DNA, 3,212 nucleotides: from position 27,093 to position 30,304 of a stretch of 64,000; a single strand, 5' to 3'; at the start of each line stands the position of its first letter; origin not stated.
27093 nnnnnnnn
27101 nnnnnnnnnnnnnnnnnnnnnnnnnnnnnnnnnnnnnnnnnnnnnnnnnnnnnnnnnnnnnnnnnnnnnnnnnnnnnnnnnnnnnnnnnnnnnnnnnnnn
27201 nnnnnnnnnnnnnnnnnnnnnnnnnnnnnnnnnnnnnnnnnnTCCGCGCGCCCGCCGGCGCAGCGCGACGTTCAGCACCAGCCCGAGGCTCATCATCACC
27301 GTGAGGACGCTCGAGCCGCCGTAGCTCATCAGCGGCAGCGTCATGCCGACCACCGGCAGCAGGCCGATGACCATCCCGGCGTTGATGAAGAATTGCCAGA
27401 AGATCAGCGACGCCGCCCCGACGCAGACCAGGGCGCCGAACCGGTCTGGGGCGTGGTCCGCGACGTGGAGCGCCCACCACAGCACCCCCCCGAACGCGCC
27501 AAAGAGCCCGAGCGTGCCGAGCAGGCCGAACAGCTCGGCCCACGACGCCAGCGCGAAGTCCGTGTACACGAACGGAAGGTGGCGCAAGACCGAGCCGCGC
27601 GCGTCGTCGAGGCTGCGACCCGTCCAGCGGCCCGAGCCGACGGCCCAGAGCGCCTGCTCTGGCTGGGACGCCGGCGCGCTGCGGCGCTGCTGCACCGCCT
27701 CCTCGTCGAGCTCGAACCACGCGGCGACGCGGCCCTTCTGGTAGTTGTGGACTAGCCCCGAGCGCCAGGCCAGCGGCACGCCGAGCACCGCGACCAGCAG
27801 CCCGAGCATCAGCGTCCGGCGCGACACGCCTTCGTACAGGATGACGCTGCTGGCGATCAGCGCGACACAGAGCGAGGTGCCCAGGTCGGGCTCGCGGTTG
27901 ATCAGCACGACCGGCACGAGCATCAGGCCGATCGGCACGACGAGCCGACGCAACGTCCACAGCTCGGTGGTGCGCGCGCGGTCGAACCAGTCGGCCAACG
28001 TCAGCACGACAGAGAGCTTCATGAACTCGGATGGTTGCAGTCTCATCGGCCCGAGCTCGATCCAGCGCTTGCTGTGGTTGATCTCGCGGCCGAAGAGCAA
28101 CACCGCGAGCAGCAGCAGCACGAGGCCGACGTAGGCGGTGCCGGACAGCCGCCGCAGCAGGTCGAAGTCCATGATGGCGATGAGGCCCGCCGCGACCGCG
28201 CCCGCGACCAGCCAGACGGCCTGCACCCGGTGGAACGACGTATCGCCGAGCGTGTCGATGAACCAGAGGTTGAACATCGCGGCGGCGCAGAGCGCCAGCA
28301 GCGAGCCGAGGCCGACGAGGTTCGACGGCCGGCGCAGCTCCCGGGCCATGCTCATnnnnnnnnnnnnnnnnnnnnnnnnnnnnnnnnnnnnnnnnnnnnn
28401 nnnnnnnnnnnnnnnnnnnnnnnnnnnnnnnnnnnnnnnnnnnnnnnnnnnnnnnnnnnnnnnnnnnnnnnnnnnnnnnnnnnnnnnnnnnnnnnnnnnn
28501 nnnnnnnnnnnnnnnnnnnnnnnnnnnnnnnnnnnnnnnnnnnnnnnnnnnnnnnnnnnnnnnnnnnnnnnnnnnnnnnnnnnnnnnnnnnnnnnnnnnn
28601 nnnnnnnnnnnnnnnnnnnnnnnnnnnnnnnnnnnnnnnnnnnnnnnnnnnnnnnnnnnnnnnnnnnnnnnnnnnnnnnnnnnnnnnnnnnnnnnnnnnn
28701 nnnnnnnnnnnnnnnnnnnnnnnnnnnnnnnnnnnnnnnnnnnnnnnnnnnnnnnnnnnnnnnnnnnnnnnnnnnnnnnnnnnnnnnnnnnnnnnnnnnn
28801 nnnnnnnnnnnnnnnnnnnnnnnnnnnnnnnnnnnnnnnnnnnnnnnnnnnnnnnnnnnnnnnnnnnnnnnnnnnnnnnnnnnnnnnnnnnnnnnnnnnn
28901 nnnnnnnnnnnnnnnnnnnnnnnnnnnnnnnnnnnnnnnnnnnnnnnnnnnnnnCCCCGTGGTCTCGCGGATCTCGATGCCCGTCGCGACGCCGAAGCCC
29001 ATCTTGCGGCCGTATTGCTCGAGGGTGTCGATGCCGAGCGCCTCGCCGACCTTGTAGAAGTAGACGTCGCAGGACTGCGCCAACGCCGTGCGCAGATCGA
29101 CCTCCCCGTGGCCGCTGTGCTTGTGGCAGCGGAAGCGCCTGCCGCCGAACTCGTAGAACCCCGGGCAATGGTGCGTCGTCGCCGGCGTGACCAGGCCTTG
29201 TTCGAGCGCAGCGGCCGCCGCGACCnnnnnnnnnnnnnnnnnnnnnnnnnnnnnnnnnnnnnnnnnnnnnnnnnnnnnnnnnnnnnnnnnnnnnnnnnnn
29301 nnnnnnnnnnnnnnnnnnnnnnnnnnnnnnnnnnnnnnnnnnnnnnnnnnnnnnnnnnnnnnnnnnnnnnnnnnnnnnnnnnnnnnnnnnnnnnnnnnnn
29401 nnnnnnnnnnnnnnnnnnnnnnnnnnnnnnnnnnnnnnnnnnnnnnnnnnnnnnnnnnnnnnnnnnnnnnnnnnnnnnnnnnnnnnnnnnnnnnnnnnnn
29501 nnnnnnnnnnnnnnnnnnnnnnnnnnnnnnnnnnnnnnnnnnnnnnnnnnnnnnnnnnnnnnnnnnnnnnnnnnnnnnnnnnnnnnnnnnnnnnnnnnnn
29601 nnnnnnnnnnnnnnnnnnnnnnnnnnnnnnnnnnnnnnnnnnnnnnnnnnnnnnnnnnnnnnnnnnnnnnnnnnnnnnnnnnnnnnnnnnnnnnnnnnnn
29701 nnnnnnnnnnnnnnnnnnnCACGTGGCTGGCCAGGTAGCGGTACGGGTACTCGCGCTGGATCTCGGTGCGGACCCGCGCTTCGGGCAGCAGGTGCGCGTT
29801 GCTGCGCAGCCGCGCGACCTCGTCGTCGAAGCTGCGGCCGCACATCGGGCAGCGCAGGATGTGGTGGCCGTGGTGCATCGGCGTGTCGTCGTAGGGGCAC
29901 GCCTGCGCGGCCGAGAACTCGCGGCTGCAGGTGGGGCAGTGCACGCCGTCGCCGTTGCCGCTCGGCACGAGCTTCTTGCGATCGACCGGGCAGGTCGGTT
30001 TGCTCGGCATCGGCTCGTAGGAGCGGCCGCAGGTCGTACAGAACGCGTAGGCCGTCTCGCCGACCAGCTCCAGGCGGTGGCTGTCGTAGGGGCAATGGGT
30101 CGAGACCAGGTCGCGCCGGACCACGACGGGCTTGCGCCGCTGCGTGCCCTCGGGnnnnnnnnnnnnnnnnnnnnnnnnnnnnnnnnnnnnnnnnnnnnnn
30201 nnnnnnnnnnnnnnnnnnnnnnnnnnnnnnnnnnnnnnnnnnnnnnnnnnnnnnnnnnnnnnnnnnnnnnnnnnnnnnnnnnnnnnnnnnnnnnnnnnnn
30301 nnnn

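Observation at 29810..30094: PBP2 (MrdA) carries a 95-aa insertion of three tandem Cys3-His mini-modules in its periplasmic pedestal region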

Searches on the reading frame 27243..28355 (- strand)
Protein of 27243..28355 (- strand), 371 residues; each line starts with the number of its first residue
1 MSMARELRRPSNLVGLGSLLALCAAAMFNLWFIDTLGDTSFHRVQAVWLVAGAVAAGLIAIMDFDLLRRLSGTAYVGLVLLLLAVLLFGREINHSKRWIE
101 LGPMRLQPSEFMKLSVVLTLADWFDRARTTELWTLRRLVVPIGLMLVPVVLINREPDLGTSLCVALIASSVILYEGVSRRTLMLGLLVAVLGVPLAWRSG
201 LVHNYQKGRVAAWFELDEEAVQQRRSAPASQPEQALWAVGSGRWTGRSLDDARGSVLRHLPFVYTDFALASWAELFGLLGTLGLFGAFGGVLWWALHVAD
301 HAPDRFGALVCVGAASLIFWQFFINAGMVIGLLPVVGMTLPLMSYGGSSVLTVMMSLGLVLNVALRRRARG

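Call 45: search_protein_families(library=pfam, proteins=[window:27243-28355:-], max_evalue=0.001)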
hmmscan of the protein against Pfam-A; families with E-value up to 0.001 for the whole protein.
window:27243-28355:- (371 aa): 1 family
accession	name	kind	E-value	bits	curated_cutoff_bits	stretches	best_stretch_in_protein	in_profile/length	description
PF01098.24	FTSW_RODA_SPOVE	-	5.4e-75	253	26.4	1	36-367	31-354/356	Cell cycle protein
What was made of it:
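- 27240..28355 (-): rodA (371 aa). Pfam FTSW_RODA_SPOVE, E 5e-75 (call 45).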

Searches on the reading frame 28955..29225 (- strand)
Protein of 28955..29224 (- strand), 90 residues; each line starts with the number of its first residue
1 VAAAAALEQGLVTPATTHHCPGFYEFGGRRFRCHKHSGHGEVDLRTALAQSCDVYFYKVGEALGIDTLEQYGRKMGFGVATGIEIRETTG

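Call 50: search_solved_structures(query=window:28955-29225:-, show_alignments=5, max_evalue=0.01)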
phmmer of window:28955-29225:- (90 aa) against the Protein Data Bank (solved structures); distinct sequences matched with E-value up to 0.01: 0.

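Call 51: search_solved_structures(query=window:28955-29224:-, show_alignments=5, max_evalue=0.01)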
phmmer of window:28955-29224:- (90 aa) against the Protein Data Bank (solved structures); distinct sequences matched with E-value up to 0.01: 15.
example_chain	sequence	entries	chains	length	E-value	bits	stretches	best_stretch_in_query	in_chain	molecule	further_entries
8yjx_A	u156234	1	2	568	3.9e-18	68.5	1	9-85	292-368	Penicillin-binding protein 2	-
7zg8_AAA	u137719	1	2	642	3.9e-14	55.7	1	3-86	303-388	Peptidoglycan D,D-transpeptidase MrdA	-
8zpc_A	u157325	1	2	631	4e-14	55.7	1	3-86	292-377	Peptidoglycan D,D-transpeptidase MrdA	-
6g9f_A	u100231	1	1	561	5e-13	52.1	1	3-87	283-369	Peptidoglycan D,D-transpeptidase MrdA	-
6g9p_A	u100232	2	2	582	5.3e-13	52.1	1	3-87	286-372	Peptidoglycan D,D-transpeptidase MrdA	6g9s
6tii_AAA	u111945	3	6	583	6e-13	51.9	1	3-87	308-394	Peptidoglycan D,D-transpeptidase MrdA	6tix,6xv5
8tj3_C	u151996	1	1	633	6.2e-13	51.9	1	3-87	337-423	Peptidoglycan D,D-transpeptidase MrdA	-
5lp4_A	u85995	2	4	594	6.3e-13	51.8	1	7-85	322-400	Penicillin-binding protein 2 (Pbp2)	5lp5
6pl5_B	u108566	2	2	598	7e-13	51.7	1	4-90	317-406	Penicillin-binding protein 2/cell division protein FtsI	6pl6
7kis_A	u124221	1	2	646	9.5e-10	41.7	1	3-84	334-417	Peptidoglycan D,D-transpeptidase MrdA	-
4ra7_A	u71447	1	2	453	3.2e-09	40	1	3-86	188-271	Peptidoglycan glycosyltransferase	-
4n1x_A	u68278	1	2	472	3.3e-09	39.9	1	3-86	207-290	Peptidoglycan glycosyltransferase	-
4jbf_A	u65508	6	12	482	3.4e-09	39.9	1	3-86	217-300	Peptidoglycan glycosyltransferase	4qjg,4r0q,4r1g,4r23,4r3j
7rcz_A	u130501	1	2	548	4.5e-09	39.5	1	2-85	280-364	Stage V sporulation protein D (Sporulation specific penicillin-binding protein)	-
7rd0_A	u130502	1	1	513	5.3e-06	29.7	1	4-75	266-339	Penicillin-binding protein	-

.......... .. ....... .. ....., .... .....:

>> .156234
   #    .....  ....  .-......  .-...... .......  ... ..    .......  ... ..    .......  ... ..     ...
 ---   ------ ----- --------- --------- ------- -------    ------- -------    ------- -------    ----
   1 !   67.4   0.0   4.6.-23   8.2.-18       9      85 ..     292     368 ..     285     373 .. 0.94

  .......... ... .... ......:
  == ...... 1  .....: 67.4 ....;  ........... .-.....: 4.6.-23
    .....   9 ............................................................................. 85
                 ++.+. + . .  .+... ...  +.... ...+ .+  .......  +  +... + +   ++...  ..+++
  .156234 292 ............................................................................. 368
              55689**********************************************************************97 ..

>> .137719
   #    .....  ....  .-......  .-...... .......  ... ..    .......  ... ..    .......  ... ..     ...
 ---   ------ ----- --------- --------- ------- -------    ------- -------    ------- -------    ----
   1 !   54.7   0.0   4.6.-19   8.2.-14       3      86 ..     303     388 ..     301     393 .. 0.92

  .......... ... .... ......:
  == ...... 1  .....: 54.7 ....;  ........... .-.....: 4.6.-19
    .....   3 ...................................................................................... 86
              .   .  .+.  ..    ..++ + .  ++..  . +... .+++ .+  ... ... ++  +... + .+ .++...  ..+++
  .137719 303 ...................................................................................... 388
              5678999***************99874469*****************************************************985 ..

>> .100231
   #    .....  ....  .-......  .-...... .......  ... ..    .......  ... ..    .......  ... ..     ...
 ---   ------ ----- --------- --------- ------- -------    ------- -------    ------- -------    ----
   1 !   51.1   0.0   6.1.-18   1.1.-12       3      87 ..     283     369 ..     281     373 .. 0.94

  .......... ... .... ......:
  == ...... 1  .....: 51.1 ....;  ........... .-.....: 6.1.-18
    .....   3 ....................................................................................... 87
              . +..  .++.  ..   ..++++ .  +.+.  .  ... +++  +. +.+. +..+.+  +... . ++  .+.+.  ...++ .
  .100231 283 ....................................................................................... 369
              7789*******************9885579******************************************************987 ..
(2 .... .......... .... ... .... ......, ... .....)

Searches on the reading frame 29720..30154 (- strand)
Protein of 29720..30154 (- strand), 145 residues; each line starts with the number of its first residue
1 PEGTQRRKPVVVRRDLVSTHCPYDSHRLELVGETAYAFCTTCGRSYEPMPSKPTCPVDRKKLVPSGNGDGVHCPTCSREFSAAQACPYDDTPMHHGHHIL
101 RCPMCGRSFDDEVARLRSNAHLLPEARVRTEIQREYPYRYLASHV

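Call 9: find_homologous_proteins(query=window:29720-30154:-, max_evalue=0.001)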
Query window:29720-30154:- (145 aa): 2 proteins with E <= 0.001 among 33 candidates.
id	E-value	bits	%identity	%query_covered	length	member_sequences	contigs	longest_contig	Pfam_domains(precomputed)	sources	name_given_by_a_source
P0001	7.6e-29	118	68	53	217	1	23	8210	-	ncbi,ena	-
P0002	9.6e-25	105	84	38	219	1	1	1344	PF02803.25,PF22691.3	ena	-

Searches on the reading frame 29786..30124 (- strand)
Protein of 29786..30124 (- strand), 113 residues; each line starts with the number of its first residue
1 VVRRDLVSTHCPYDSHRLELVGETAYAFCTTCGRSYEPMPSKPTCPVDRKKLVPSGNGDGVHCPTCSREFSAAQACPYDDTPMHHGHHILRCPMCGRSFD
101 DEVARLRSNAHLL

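Call 7: search_protein_families(library=pfam, proteins=[window:29786-30124:-], max_evalue=1)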
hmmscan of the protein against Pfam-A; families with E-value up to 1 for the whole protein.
window:29786-30124:- (113 aa): 38 families (the best 25 are shown)
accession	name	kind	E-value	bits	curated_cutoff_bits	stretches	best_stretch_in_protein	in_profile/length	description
PF04423.19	Rad50_zn_hook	-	5e-07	29.9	24.3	2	91-103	21-33/52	Rad50 zinc hook motif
PF13913.12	zf-C2HC_2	-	2.3e-05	24.4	27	2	61-70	3-12/25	zinc-finger of a C2HC-type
PF15750.11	UBZ_FAAP20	-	4.4e-05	23.6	25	1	91-112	3-24/35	Ubiquitin-binding zinc-finger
PF24110.1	DUF7385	-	0.00012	22.1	28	2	57-77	23-43/72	Family of unknown function (DUF7385)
PF07191.17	Zn_ribbon_6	-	0.00044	20.6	25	1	45-78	3-34/67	Double zinc ribbon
PF00096.32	zf-C2H2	-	0.00075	20.3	25.2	1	91-101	2-12/23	Zinc finger, C2H2 type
PF01155.25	HypA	-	0.0013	19.2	28.9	1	9-66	53-92/112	Hydrogenase/urease nickel incorporation, metallochaperone, hypA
PF24273.1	TRASH_HVO_1752_C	-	0.0015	19.1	27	0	90-110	27-47/47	HVO_1752, C-terminal TRASH domain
PF22191.2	IBR_1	-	0.0015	18.8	27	0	60-76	3-19/47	IBR domain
PF08209.17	Sgf11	-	0.0016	18.3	26.4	0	61-72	5-16/33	Sgf11 (transcriptional regulation protein)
PF18112.7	Zn-C2H2_12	-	0.0021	18.9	23.2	1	92-104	3-15/27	Autophagy receptor zinc finger-C2H2 domain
PF24460.1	DUF7575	-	0.0025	17.6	28.5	2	91-103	5-17/28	Domain of unknown function (DUF7575)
PF13920.12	zf-C3HC4_3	-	0.003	17.8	27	1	27-51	24-45/49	Zinc finger, C3HC4 type (RING finger)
PF23107.1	Zf-C2H2_ZNF451_C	-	0.0077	17.2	30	0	84-102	33-51/59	Two consecutive Zinc fingers C2H2 type, ZNF451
PF13717.11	Zn_ribbon_4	-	0.009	16.4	30.3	0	90-99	26-35/36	zinc-ribbon domain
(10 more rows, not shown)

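Call 31: search_protein_representatives(alignment_id=A2)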
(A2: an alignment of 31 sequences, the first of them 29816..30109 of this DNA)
Query: 31 sequences, 99 profile positions. Proteins with E-value up to 0.001 (for the whole library): 1401; up to 1e-10: 40; up to 1e-30: 2. The best 150 are listed.
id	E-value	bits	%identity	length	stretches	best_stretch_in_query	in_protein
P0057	8.9e-32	125.5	-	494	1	1-99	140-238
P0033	1.5e-31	124.8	-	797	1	1-99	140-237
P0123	4.2e-26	107.3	-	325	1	1-99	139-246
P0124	8.3e-26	106.4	-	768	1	1-99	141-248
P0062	1.2e-24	102.6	-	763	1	1-98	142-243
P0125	7.1e-22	93.7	-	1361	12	19-97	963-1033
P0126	1.2e-21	93.0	-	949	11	39-97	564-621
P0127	3.8e-21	91.4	-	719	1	3-99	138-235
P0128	4.6e-21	91.1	-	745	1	1-98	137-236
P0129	7.1e-21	90.5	-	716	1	1-98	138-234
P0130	1.1e-20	89.9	-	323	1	4-97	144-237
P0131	1.2e-20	89.8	-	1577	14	38-97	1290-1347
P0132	1.4e-18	83.2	-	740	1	1-99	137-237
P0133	1.2e-16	76.9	-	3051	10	17-97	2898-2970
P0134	1.3e-14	70.5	-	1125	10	10-97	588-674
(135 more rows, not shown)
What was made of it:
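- Tried and rejected: Profile search of the insert against 1.84 billion representatives (call 31).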

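Call 42: predict_structure(alignment_id=A2)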
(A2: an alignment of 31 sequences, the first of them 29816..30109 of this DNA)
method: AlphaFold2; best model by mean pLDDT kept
length: 98 residues; sequences in the alignment: 31
mean_pLDDT: 82.8   pTM: 0.63
mean pLDDT of the five models: 82.8, 81.4, 81.1, 80.1, 78.8
residues with pLDDT >= 90: 3; 70-90: 89; 50-70: 5; < 50: 1
segments of 3 or more residues with pLDDT < 50: none
pLDDT, mean of each block of 10 residues (from residue 1): 72 83 88 86 86 84 86 87 83 72
secondary structure, 60 per line:
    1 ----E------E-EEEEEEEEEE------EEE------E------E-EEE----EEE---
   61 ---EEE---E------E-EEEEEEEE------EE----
elements in order: E14-23 E30-32 E48-50 E55-57 E64-66 E79-86
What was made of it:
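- The insert modelled alone gives pLDDT 83 (call 42).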

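Call 46: fold_search(model_id=the predicted structure, library=pdb)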
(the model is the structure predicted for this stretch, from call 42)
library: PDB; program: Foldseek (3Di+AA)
matches with E <= 10: 214; with E <= 0.001: 0
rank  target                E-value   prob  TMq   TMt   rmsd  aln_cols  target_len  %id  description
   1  6dcr_B                7.7e-02  0.77  0.29  0.07   9.2        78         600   17  E. coli PriA helicase winged helix domain deletion protein (released 2018-09-05)
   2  2dkt_MODEL_1_A        1.2e-01  0.11  0.17  0.13  12.2       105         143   15  Solution structure of the CHY zinc finger domain of the RING finger and CHY zinc finger domain-containing prot (released 2006-10-14)
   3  9f2a_B                1.8e-01  0.11  0.19  0.03  11.0        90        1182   18  Pyrococcus abyssi PolD in complex with Rpa2 winged-helix domain class 2 (composite map) (released 2024-12-04)
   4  7ynx_A                2.0e-01  0.12  0.17  0.12  11.7        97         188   14  Crystal structure of Pirh2 bound to poly-Ala peptide (released 2023-04-26)
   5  5nus_B                2.2e-01  0.33  0.16  0.20   7.1        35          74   23  Structure of a minimal complex between p44 and p34 from Chaetomium thermophilum (released 2017-10-18)
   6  8fak_H                2.6e-01  0.66  0.28  0.06   8.8        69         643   17  DNA replication fork binding triggers structural changes in the PriA DNA helicase that regulate the PriA-PriB replicat (released 2023-05-10)
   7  4nl8_B                2.8e-01  0.51  0.29  0.08   9.1        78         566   15  PriA Helicase Bound to SSB C-terminal Tail Peptide (released 2014-01-08)
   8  4nl8_A                2.8e-01  0.33  0.28  0.08  11.0        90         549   14  PriA Helicase Bound to SSB C-terminal Tail Peptide (released 2014-01-08)
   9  6dcr_A                3.1e-01  0.47  0.29  0.07   9.2        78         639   17  E. coli PriA helicase winged helix domain deletion protein (released 2018-09-05)
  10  6dgd_A                4.5e-01  0.44  0.29  0.06   8.1        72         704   17  PriA helicase bound to dsDNA of a DNA replication fork (released 2018-09-05)
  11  4nl8_E                5.6e-01  0.41  0.29  0.08   8.0        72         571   17  PriA Helicase Bound to SSB C-terminal Tail Peptide (released 2014-01-08)
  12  4nl4                  6.0e-01  0.33  0.27  0.06   9.6        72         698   14  PriA Helicase Bound to ADP (released 2014-01-08)
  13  1pfw                  6.3e-01  0.14  0.22  0.06   8.9        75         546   20  METHIONYL-TRNA SYNTHETASE FROM ESCHERICHIA COLI COMPLEXED WITH TRIFLUOROMETHIONINE (released 2004-02-17)
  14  7uhy_A                6.3e-01  0.06  0.15  0.04  12.3       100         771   20  Human GATOR2 complex (released 2022-07-20)
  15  1qqt                  1.3e+00  0.09  0.22  0.06   9.0        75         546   20  METHIONYL-TRNA SYNTHETASE FROM ESCHERICHIA COLI (released 2000-01-01)
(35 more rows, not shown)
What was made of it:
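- Foldseek: PriA Cys-rich region, Pirh2 CHY, p44, MetRS, TFIIB, Rpa12, NudC (call 46).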

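Call 73: search_protein_families(library=pfam, alignment_id=A2, max_evalue=0.01)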
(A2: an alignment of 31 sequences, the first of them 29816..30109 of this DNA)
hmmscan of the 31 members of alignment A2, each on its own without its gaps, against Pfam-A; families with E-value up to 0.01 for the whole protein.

A. member 1, window:29816-30109:- (98 aa): 15 families
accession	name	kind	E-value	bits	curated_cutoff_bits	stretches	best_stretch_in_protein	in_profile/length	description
PF13913.12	zf-C2HC_2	-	3e-05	24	27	0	56-65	3-12/25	zinc-finger of a C2HC-type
PF04423.19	Rad50_zn_hook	-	3.7e-05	23.9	24.3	1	86-97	21-32/52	Rad50 zinc hook motif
PF07191.17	Zn_ribbon_6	-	0.00046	20.6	25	0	40-73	3-34/67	Double zinc ribbon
PF24110.1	DUF7385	-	0.00084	19.4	28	0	52-72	23-43/72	Family of unknown function (DUF7385)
PF00096.32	zf-C2H2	-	0.001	19.9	25.2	0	86-96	2-12/23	Zinc finger, C2H2 type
PF08209.17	Sgf11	-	0.0013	18.6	26.4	0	56-67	5-16/33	Sgf11 (transcriptional regulation protein)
PF01155.25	HypA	-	0.0015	18.9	28.9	0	7-62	56-93/112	Hydrogenase/urease nickel incorporation, metallochaperone, hypA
PF22191.2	IBR_1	-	0.0018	18.5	27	0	55-71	3-19/47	IBR domain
PF24460.1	DUF7575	-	0.0024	17.7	28.5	0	86-98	5-17/28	Domain of unknown function (DUF7575)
PF02591.20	Zn_ribbon_9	-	0.0027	18.2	29.1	0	79-92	18-31/33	C4-type zinc ribbon domain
PF13920.12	zf-C3HC4_3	-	0.0028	17.9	27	0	22-46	24-45/49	Zinc finger, C3HC4 type (RING finger)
PF13912.12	zf-C2H2_6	-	0.0045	17.4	25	0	58-67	4-13/27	C2H2-type zinc finger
PF13717.11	Zn_ribbon_4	-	0.0053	17.1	30.3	0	85-94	26-35/36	zinc-ribbon domain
PF18112.7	Zn-C2H2_12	-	0.0074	17.1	23.2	0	87-97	3-13/27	Autophagy receptor zinc finger-C2H2 domain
PF23107.1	Zf-C2H2_ZNF451_C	-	0.0076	17.3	30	0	80-96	34-50/59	Two consecutive Zinc fingers C2H2 type, ZNF451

B. families by the number of members that match (of 31 scanned): 64 families (the first 25 are shown)
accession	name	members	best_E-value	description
PF07191.17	Zn_ribbon_6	22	1.7e-05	Double zinc ribbon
PF13920.12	zf-C3HC4_3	13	0.00013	Zinc finger, C3HC4 type (RING finger)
PF13913.12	zf-C2HC_2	12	3.8e-07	zinc-finger of a C2HC-type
PF04423.19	Rad50_zn_hook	12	2.7e-06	Rad50 zinc hook motif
PF12171.14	zf-C2H2_jaz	11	5e-07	Zinc-finger double-stranded RNA-binding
PF01155.25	HypA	10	7.9e-06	Hydrogenase/urease nickel incorporation, metallochaperone, hypA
PF05191.20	ADK_lid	10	3.2e-05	Adenylate kinase, active site lid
PF00096.32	zf-C2H2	9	9.5e-05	Zinc finger, C2H2 type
PF24485.1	zf-C2H2_DHX34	8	6.6e-05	DHX34-like, C2H2-type zinc finger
PF03966.22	Trm112p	7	1.4e-06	Trm112p-like protein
PF24110.1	DUF7385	7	1.7e-05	Family of unknown function (DUF7385)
PF13717.11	Zn_ribbon_4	7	0.00018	zinc-ribbon domain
PF12874.13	zf-met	7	0.00018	Zinc-finger of C2H2 type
PF09297.16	Zn_ribbon_NUD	5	1.7e-05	NADH pyrophosphatase zinc ribbon domain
PF24460.1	DUF7575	4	8.2e-05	Domain of unknown function (DUF7575)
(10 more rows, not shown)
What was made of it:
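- Closest known: Cys3-Asp zinc knuckle sites: the Bacillus subtilis adenylate kinase lid. Same: Pfam ADK_lid gives sub-threshold hits to 10/31 inserts (call 73).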

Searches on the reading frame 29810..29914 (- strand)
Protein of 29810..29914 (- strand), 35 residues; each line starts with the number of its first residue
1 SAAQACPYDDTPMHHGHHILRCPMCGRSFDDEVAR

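Call 83: search_protein_families(library=pfam, proteins=[window:29810-29914:-], max_evalue=10)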
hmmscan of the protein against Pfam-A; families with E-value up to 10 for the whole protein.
seq(35 aa): 10 families
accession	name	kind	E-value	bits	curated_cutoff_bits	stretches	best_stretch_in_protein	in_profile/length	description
PF04423.19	Rad50_zn_hook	-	0.00027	21.1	24.3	1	21-33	21-33/52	Rad50 zinc hook motif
PF24460.1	DUF7575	-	0.00029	20.6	28.5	1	20-33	4-17/28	Domain of unknown function (DUF7575)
PF19553.4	DUF6076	-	0.0049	17.1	23.5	1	13-29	45-61/168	Family of unknown function (DUF6076)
PF13465.12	zf-H2C2_2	-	0.011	16.5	40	1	13-30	8-25/26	Zinc-finger double domain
PF24110.1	DUF7385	-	0.013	15.6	28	1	19-33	26-40/72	Family of unknown function (DUF7385)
PF14446.12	Prok-RING_1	-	0.021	15.2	29.1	1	4-28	5-29/54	Prokaryotic RING finger family 1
PF15750.11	UBZ_FAAP20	-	0.026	14.7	25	1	21-34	3-16/35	Ubiquitin-binding zinc-finger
PF18112.7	Zn-C2H2_12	-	0.029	15.2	23.2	1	22-34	3-15/27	Autophagy receptor zinc finger-C2H2 domain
PF06957.17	COPI_C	-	0.13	11.4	25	1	6-33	350-377/405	Coatomer (COPI) alpha subunit C-terminus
PF13913.12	zf-C2HC_2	-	0.14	12.3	27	1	21-29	4-12/25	zinc-finger of a C2HC-type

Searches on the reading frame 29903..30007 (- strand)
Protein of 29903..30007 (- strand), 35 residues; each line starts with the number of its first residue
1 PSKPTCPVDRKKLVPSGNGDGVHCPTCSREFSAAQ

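Call 83: search_protein_families(library=pfam, proteins=[window:29903-30007:-], max_evalue=10)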
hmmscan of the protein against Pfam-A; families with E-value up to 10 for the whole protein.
seq(35 aa): 6 families
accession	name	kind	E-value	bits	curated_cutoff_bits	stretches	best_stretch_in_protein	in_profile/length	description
PF23783.1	Zn_ribbon_TiaS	-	0.019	15.1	27.3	1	4-29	2-26/41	TiaS C-terminal zinc ribbon domain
PF24460.1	DUF7575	-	0.025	14.4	28.5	1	20-31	2-13/28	Domain of unknown function (DUF7575)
PF13913.12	zf-C2HC_2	-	0.036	14.2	27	1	22-31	3-12/25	zinc-finger of a C2HC-type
PF04423.19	Rad50_zn_hook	-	0.045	14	24.3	1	21-32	20-30/52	Rad50 zinc hook motif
PF24110.1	DUF7385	-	0.057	13.5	28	1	18-32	23-37/72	Family of unknown function (DUF7385)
PF13453.11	Zn_ribbon_TFIIB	-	0.095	12.6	22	2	5-28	1-23/41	Transcription factor zinc-finger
